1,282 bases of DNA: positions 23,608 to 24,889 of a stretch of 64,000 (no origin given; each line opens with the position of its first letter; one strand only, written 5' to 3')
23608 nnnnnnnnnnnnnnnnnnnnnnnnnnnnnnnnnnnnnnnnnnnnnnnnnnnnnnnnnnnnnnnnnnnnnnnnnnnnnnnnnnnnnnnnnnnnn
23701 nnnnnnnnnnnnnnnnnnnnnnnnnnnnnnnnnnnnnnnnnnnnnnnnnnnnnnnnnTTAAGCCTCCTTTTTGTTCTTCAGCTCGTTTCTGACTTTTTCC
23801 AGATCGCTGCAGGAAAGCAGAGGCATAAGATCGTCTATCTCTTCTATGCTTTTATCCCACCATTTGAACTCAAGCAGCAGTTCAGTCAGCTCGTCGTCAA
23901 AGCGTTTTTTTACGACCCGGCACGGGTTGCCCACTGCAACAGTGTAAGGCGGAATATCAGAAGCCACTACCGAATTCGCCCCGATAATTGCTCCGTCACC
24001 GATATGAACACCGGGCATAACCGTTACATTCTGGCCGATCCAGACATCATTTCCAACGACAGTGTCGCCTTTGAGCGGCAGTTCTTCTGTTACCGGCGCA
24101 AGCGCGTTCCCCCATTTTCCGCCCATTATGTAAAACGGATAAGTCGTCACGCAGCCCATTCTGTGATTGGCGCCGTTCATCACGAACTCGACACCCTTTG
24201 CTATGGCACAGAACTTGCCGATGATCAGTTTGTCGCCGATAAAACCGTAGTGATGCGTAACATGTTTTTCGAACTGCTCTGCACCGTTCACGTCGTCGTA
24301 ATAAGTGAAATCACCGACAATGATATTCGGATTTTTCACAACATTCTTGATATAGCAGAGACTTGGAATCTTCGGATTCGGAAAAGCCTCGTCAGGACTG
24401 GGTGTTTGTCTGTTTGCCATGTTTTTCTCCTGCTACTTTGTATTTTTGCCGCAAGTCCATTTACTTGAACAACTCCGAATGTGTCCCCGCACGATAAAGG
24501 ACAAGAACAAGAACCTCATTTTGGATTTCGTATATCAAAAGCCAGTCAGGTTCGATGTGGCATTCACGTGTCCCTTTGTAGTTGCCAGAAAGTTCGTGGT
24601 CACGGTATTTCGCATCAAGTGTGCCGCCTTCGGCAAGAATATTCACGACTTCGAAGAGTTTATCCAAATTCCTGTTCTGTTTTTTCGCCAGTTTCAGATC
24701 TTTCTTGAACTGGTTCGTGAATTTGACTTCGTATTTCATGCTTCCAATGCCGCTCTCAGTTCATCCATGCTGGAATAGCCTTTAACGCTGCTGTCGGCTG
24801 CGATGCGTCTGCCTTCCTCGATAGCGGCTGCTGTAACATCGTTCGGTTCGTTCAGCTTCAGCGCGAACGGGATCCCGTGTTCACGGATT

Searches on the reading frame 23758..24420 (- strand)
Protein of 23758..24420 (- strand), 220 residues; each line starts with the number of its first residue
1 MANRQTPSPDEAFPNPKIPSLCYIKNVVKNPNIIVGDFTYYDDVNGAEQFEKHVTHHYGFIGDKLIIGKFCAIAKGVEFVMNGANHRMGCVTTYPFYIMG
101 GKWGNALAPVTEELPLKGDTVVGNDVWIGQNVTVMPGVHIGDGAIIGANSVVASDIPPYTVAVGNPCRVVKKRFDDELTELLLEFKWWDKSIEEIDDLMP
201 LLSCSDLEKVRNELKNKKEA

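Call 63: search_protein_families(library=pfam, proteins=[window:23758-24420:-], max_evalue=0.001)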
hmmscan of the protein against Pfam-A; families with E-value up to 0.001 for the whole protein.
window:23758-24420:- (220 aa): 3 families
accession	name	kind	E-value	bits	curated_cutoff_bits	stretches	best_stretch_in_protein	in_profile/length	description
PF00132.30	Hexapep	-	2e-12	46.7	27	1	119-153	1-35/36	Bacterial transferase hexapeptide (six repeats)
PF14602.12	Hexapep_2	-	9.9e-07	28.8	27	1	120-152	2-32/34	Hexapeptide repeat of succinyl-transferase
PF25084.1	LbH_EIF2B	-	0.00055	20.4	54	0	120-169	39-87/105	EIF2B subunit epsilon LbH domain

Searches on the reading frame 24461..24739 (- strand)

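Call 63: search_protein_families(library=pfam, proteins=[window:24461-24739:-], max_evalue=0.001)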
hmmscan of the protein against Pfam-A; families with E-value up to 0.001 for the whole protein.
window:24461-24739:- (92 aa): 2 families
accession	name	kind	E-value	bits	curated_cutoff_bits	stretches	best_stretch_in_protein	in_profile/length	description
PF15738.11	YafQ_toxin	-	2.8e-37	127.3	30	1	3-92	1-88/88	Bacterial toxin of type II toxin-antitoxin system, YafQ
PF05016.21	ParE_toxin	-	4e-10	40.6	23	1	5-89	1-87/89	ParE toxin of type II toxin-antitoxin system, parDE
